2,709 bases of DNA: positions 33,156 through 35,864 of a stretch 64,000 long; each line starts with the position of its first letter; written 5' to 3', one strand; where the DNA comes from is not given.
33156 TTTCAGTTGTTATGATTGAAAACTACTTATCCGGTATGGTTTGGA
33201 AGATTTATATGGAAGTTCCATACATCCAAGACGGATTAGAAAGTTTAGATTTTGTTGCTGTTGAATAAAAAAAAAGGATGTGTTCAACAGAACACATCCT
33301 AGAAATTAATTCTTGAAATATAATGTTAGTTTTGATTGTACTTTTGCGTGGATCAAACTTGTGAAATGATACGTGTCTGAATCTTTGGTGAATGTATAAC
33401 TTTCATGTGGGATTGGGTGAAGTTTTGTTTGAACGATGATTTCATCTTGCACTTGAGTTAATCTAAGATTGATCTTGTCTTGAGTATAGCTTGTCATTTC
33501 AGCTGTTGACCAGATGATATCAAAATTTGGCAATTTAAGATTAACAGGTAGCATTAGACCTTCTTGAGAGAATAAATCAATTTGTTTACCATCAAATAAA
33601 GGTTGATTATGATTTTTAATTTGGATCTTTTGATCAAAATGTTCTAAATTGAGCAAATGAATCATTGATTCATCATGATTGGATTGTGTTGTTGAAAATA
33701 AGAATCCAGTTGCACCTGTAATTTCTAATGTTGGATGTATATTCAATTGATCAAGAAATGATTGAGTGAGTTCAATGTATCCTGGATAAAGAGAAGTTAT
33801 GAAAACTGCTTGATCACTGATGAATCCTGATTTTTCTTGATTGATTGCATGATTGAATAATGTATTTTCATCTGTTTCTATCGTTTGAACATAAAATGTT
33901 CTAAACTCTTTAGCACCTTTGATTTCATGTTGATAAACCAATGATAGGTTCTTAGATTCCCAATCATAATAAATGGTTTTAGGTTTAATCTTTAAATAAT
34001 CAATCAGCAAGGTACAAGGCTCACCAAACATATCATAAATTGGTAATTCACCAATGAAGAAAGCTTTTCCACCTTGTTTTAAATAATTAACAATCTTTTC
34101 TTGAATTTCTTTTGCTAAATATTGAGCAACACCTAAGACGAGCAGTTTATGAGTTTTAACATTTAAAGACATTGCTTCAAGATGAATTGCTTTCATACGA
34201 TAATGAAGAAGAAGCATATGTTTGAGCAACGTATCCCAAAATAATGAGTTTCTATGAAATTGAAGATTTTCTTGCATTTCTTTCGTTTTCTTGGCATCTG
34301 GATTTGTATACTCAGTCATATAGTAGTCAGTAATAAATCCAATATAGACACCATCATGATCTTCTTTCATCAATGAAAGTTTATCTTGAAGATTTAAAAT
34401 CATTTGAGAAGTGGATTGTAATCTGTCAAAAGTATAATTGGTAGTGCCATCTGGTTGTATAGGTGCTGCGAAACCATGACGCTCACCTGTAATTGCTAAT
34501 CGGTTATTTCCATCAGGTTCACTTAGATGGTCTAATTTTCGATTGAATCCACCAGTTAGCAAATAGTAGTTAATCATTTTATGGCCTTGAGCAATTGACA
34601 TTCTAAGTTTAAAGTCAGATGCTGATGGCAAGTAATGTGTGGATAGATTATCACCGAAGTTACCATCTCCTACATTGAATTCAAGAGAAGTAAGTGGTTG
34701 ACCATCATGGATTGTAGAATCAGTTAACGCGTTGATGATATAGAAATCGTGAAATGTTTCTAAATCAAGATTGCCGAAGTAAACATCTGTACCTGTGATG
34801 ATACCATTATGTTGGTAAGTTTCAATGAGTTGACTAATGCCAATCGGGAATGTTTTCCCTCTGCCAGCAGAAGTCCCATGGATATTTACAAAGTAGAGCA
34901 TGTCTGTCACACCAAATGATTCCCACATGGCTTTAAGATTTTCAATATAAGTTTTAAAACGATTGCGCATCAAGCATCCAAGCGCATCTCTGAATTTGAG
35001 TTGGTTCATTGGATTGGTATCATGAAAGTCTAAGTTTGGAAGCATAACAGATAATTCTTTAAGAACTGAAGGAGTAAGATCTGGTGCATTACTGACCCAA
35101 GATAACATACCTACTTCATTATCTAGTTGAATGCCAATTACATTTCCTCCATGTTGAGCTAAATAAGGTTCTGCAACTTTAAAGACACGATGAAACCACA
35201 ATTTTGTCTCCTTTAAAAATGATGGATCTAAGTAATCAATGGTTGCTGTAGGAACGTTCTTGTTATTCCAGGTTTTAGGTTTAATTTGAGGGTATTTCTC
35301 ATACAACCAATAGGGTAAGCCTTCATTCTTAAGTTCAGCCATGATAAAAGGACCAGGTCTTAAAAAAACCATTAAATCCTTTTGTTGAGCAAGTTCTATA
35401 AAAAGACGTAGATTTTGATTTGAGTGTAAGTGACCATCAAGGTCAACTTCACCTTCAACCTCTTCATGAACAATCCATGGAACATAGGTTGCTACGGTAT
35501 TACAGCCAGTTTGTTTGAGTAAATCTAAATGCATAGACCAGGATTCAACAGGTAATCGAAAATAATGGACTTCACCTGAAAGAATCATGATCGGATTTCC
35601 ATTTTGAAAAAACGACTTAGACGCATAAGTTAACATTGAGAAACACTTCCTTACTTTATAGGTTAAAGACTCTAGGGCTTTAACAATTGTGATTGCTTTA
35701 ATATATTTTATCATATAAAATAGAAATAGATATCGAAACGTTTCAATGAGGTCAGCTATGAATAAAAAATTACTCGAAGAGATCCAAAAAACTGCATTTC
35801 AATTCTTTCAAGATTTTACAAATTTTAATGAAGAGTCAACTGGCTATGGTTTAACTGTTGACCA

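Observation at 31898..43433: Enzyme set consistent with a beta-1,2-glucan / sophoro-oligosaccharide utilisation pathway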

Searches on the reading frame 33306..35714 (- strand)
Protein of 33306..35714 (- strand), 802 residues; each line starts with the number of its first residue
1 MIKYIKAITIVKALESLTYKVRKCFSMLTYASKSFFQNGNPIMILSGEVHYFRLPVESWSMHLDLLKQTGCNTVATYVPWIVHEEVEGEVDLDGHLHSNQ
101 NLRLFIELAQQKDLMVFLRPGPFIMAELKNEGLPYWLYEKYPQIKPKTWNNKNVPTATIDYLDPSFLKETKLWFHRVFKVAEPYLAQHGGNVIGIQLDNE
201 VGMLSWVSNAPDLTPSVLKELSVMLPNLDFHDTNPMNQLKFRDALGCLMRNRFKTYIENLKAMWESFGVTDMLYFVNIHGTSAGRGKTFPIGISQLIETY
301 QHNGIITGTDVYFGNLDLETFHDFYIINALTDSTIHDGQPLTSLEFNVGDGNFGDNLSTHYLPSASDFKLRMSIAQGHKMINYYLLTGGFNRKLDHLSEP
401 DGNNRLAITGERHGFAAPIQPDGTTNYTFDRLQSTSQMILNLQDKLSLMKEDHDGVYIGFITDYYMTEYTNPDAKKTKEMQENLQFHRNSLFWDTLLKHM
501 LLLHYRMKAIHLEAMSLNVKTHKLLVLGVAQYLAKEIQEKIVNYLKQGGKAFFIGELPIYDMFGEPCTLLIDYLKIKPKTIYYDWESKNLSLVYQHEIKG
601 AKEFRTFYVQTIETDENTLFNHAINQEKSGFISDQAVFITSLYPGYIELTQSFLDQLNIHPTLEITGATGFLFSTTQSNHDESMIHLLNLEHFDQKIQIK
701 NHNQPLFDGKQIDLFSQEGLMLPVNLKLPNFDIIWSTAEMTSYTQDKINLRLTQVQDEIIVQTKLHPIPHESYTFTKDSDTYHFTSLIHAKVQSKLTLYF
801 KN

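Call 4: search_protein_families(library=pfam, proteins=[window:33306-35714:-])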
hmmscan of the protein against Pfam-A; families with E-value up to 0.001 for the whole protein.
window:33306-35714:- (802 aa): 3 families
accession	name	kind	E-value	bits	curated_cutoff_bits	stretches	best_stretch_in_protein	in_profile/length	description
PF01301.25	Glyco_hydro_35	-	7.3e-43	147.8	27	1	34-204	1-153/319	Glycosyl hydrolases family 35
PF22369.2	GLMA_2nd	-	6.1e-17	62.1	27.7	1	476-579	2-106/138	GLMA-like, second domain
PF02449.21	Glyco_hydro_42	-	1.3e-10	41.6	21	1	54-203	7-140/376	Beta-galactosidase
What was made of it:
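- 33306..35714 (-): GH35 protein related to beta-1,2-glucosyltransferase IaSGT; cytoplasmic; true start probably Met27 (35636). GH35 plus GLMA_2nd (call 4).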

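Call 18: search_solved_structures(query=window:33306-35714:-, max_evalue=0.01)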
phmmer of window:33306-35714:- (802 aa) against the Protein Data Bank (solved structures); distinct sequences matched with E-value up to 0.01: 27.
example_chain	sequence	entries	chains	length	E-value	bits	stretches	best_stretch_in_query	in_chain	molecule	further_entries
7vkw_A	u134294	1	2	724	2.5e-52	181.4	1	32-572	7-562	beta-1,2-glucosyltransferase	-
7vkx_A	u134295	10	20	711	3.7e-52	180.8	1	32-572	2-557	beta-1,2-glucosyltransferase | Beta-galactosidase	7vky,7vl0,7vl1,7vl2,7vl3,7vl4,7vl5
7x87_A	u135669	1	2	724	6.4e-52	180.1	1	32-572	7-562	Beta-galactosidase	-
7vkz_A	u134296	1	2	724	2.4e-51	178.2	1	32-572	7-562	beta-1,2-glucosyltransferase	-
5gsm_A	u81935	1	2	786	9.3e-39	136.5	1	29-202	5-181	Exo-beta-D-glucosaminidase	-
5gsl_A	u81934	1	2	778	2.6e-38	135.1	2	39-203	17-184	778aa long hypothetical beta-galactosidase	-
8oug_A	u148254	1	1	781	4e-38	134.4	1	28-203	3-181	Beta-galactosidase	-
6jow_A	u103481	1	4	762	1.7e-34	122.5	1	42-205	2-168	Beta-galactosidase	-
7kdv_A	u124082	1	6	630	3.1e-24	88.5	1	27-203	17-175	Beta-galactosidase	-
4mad_A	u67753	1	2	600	4.4e-24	88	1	25-203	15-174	Beta-galactosidase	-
4e8c_A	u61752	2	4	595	1.5e-23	86.3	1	34-203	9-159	Glycosyl hydrolase, family 35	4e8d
3wez_A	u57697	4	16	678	1.9e-23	85.9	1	23-203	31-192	Beta-galactosidase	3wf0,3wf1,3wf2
3d3a_A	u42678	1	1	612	2.9e-23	85.3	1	32-204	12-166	Beta-galactosidase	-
3thc_A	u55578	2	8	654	2.9e-23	85.3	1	28-203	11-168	Beta-galactosidase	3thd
3wf3_A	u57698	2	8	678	4.8e-23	84.6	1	23-203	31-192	Beta-galactosidase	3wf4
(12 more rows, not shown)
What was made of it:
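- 33306..35714 (-): Best PDB match 7VKW IaSGT, 2.5e-52 (call 18).
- GH35 to IaSGT, 2.5e-52 (call 18).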

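Call 34: search_solved_structures(query=window:33306-35714:-, max_evalue=1e-45, show_alignments=2)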
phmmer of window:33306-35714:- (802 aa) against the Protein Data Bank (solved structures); distinct sequences matched with E-value up to 1e-45: 4.
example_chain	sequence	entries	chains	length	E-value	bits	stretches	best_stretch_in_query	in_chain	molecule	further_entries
7vkw_A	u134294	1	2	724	2.5e-52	181.4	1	32-572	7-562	beta-1,2-glucosyltransferase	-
7vkx_A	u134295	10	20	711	3.7e-52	180.8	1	32-572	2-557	beta-1,2-glucosyltransferase | Beta-galactosidase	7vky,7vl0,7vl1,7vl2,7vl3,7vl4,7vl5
7x87_A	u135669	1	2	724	6.4e-52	180.1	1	32-572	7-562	Beta-galactosidase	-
7vkz_A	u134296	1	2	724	2.4e-51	178.2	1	32-572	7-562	beta-1,2-glucosyltransferase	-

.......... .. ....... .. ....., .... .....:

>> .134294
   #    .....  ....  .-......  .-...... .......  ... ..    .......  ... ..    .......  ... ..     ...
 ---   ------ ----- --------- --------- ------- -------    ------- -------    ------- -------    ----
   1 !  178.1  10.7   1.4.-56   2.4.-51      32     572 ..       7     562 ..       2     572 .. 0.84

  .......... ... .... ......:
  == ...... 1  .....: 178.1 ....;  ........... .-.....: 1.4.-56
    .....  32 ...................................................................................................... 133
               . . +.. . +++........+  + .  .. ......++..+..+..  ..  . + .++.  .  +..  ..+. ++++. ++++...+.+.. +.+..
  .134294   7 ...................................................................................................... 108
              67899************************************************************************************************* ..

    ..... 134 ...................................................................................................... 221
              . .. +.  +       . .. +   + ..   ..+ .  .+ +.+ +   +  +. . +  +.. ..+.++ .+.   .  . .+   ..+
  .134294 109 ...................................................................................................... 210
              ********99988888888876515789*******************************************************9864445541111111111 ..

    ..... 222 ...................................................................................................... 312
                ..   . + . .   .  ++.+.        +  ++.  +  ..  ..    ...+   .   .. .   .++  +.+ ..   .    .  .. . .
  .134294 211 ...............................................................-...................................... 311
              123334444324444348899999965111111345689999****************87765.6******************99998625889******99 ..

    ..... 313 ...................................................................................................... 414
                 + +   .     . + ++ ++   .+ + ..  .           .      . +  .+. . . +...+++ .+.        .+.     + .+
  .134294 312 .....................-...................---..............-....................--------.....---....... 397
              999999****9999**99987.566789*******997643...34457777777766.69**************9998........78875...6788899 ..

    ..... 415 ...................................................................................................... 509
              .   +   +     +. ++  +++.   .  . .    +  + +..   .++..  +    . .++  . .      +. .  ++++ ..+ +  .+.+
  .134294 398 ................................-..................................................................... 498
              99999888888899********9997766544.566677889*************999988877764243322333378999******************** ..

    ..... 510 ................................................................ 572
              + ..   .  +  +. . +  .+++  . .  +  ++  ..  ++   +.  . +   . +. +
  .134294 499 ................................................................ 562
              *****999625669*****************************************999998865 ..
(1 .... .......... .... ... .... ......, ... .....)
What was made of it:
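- On GH35 beta-1,2-glucosyltransferase (IaSGT type): The aligned residue is Gly (call 34).
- Closest known: Ignavibacterium album IALB_1177-1187 cluster. Same: The window's GH35 keeps all seven -1 subsite and catalytic residues (call 34).
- The GH35 lacks the Arg349 that IaSGT uses at subsite +1 (call 34), so its reaction is uncertain. The hydrophobic aglycone-pocket positions stay hydrophobic in the window's GH35 (call 34).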

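Call 60: search_protein_families(library=ncbifam, proteins=[window:33306-35714:-], max_evalue=0.01)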
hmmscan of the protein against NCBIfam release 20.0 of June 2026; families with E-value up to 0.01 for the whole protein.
window:33306-35714:- (802 aa): 2 families
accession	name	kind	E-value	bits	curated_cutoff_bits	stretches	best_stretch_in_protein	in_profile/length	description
NF041127.1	exo_beta_glucsam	equivalog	4e-48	164.1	1500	2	29-201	4-179/782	exo-beta-D-glucosaminidase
NF051902.1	GH35_fam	subfamily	2.2e-05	23.3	500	1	35-206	12-174/510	GH35 family beta-galactosidase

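Call 83: find_homologous_proteins(query=window:33306-35636:-, max_evalue=1e-10)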
Query window:33306-35636:- (776 aa): 1355 proteins with E <= 1e-10 among 6412 candidates; the best 120 are listed.
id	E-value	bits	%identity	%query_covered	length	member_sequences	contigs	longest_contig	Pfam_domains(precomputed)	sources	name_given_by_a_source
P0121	0.0e+0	1797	100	100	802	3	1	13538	PF02449.22,PF22369.3,PF01301.26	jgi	-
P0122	0.0e+0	1455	80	100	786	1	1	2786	PF02449.22,PF22369.3,PF01301.26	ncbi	-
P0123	0.0e+0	1432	79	100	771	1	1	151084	PF02449.22,PF22369.3,PF01301.26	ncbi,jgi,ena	-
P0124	0.0e+0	1431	80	100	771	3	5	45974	PF02449.22,PF22369.3,PF01301.26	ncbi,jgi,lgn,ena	-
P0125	0.0e+0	1413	78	100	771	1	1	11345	PF02449.22,PF22369.3,PF01301.26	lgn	-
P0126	0.0e+0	1393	76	100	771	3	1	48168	PF02449.22,PF22369.3,PF01301.26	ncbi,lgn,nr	ncbi:MAG: beta-galactosidase [Acholeplasmataceae bacterium]|nr:beta-galactosidase [Acholeplasmatacea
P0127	6.6e-289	979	55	100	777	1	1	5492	PF02449.22,PF22369.3,PF01301.26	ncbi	-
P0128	2.9e-286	970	55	100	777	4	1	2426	PF02449.22,PF22369.3,PF01301.26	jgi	jgi:beta-galactosidase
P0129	1.7e-266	905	53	100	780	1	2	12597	PF02449.22,PF22369.3,PF01301.26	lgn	-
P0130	1.4e-254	865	51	100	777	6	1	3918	PF22369.3,PF01301.26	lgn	-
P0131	6.1e-252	856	50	100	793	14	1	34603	PF02449.22,PF22369.3,PF01301.26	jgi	jgi:beta-galactosidase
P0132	9.7e-251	852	50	100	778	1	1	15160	PF22369.3,PF01301.26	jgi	jgi:beta-galactosidase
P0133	5.5e-247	840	50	97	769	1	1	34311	PF02449.22,PF22369.3,PF01301.26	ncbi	-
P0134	1.2e-246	839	50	100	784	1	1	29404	PF02449.22,PF22369.3,PF01301.26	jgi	jgi:beta-galactosidase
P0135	1.3e-245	836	49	97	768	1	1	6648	PF02449.22,PF22369.3,PF01301.26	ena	-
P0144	9.3e-222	757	46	100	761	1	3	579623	PF02449.22,PF22369.3,PF01301.26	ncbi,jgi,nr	ncbi:MAG: hypothetical protein C4537_05495 [Acholeplasma sp.]|jgi:beta-galactosidase|nr:MAG: hypothe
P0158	1.3e-207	710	43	100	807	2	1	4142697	PF02449.22,PF22369.3,PF01301.26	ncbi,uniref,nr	ncbi:beta-galactosidase [Halobacillus mangrovi]|uniref:Glycosyl hydrolase n=1 Tax=Halobacillus mangr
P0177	2.5e-203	696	42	100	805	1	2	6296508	PF02449.22,PF22369.3,PF01301.26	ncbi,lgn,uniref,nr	ncbi:beta-galactosidase [Paenibacillus castaneae]|uniref:beta-galactosidase n=1 Tax=Paenibacillus ca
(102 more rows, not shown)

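Call 84: find_encoding_contigs(protein=P0158, flank=10000, max_places=1)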
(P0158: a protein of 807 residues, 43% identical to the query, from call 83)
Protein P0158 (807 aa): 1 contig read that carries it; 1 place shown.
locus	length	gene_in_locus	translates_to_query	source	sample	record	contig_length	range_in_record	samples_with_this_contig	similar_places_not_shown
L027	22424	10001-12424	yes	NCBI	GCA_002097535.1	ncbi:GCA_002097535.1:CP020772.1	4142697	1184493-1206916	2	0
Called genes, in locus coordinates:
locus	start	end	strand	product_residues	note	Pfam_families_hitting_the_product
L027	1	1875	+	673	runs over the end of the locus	PF01436:NHL (faint), PF06739:SBBP (faint), PF08450:SGL (weak), PF20067:SSL_N (faint), PF07719:TPR_2 (faint), PF04893:Yip1 (weak)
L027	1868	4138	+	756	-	PF18952:DUF5696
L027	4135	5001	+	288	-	PF00528:BPD_transp_1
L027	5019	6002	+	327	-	PF00528:BPD_transp_1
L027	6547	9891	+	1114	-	PF21958:SOGP_N, PF21250:SOGP_2nd, PF06202:GDE_C (weak), PF17167:Glyco_hydro_94, PF21270:SOGP_4th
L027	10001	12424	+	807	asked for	PF01301:Glyco_hydro_35, PF02449:Glyco_hydro_42, PF22369:GLMA_2nd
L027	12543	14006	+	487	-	PF00884:Sulfatase, PF01663:Phosphodiest, PF01676:Metalloenzyme (weak), PF16347:SGSH_C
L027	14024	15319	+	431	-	-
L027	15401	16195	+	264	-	PF03372:Exo_endo_phos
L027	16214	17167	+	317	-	PF03781:FGE-sulfatase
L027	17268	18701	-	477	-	PF07690:MFS_1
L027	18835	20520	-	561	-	PF07504:FTP, PF03413:PepSY, PF01447:Peptidase_M4, PF02868:Peptidase_M4_C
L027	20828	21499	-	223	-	-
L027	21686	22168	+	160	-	-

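Call 85: find_encoding_contigs(protein=P0144, flank=10000, max_places=1)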
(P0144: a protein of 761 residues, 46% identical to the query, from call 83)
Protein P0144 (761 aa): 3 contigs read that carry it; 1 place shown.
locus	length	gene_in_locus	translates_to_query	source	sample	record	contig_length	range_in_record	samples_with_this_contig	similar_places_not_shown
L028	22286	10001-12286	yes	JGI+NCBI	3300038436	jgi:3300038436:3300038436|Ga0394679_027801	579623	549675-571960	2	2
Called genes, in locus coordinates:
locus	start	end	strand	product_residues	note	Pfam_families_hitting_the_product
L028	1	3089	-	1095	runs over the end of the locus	PF21958:SOGP_N, PF21250:SOGP_2nd, PF17167:Glyco_hydro_94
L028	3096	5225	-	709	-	PF00933:Glyco_hydro_3, PF01915:Glyco_hydro_3_C, PF14310:Fn3-like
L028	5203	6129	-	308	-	PF05448:AXE1, PF12146:Hydrolase_4 (faint), PF00326:Peptidase_S9 (weak)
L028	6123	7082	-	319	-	PF00356:LacI, PF00532:Peripla_BP_1, PF13407:Peripla_BP_4, PF13377:Peripla_BP_3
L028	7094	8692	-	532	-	PF00128:Alpha-amylase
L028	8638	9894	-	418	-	PF10091:Glycoamylase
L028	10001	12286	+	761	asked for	PF01301:Glyco_hydro_35, PF02449:Glyco_hydro_42, PF22369:GLMA_2nd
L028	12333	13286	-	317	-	PF00356:LacI, PF00532:Peripla_BP_1, PF13407:Peripla_BP_4, PF13377:Peripla_BP_3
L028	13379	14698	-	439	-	PF10091:Glycoamylase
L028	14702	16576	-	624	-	PF00528:BPD_transp_1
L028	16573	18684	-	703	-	PF18952:DUF5696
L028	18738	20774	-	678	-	PF01436:NHL (faint), PF08450:SGL (weak), PF06739:SBBP (faint), PF07719:TPR_2 (faint)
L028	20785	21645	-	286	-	PF00528:BPD_transp_1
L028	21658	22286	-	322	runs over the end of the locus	PF00528:BPD_transp_1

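Call 86: find_encoding_contigs(protein=P0177, flank=10000, max_places=1)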
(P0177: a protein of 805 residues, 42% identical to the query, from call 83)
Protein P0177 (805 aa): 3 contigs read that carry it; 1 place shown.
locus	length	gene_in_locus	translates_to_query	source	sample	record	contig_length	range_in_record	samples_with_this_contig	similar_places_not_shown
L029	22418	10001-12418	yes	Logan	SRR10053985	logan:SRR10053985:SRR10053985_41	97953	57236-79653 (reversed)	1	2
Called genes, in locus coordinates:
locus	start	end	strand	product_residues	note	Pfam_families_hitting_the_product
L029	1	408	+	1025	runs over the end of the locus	PF01547:SBP_bac_1, PF13416:SBP_bac_8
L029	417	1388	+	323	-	PF00528:BPD_transp_1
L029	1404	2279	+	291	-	PF00528:BPD_transp_1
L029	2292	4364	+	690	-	PF08450:SGL (faint), PF01436:NHL (faint), PF06739:SBBP (faint), PF04893:Yip1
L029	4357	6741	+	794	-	PF18952:DUF5696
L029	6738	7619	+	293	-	PF00528:BPD_transp_1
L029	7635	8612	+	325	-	PF00528:BPD_transp_1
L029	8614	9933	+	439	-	PF10091:Glycoamylase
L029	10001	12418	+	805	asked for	PF01301:Glyco_hydro_35, PF02449:Glyco_hydro_42, PF22369:GLMA_2nd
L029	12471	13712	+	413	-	PF10091:Glycoamylase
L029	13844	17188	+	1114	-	PF21958:SOGP_N, PF21250:SOGP_2nd, PF17167:Glyco_hydro_94, PF21270:SOGP_4th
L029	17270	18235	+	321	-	PF00356:LacI, PF00532:Peripla_BP_1, PF13407:Peripla_BP_4, PF13377:Peripla_BP_3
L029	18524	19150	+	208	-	PF00881:Nitroreductase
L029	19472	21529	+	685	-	PF16216:GxGYxYP_N, PF20957:GxGYxYP_N_2nd, PF20958:GxGYxYP_N_3rd, PF14323:GxGYxYP_C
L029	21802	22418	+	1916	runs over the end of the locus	PF00932:LTD, PF17957:Big_7 (faint), PF00932:LTD, PF27237:AF_1625_C, PF00149:Metallophos, PF00395:SLH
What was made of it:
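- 33306..35714 (-): Homologues at 43-46% identity in Halobacillus, an Acholeplasma MAG and a contig carrying the protein NCBI names as from Paenibacillus castaneae all sit beside SOGP and/or GH144 (calls 83-86).
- On GH35 beta-1,2-glucosyltransferase (IaSGT type): True in the window, and in Halobacillus mangrovi, an Acholeplasma MAG and a contig carrying the protein NCBI names as from Paenibacillus castaneae (calls 84-86).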
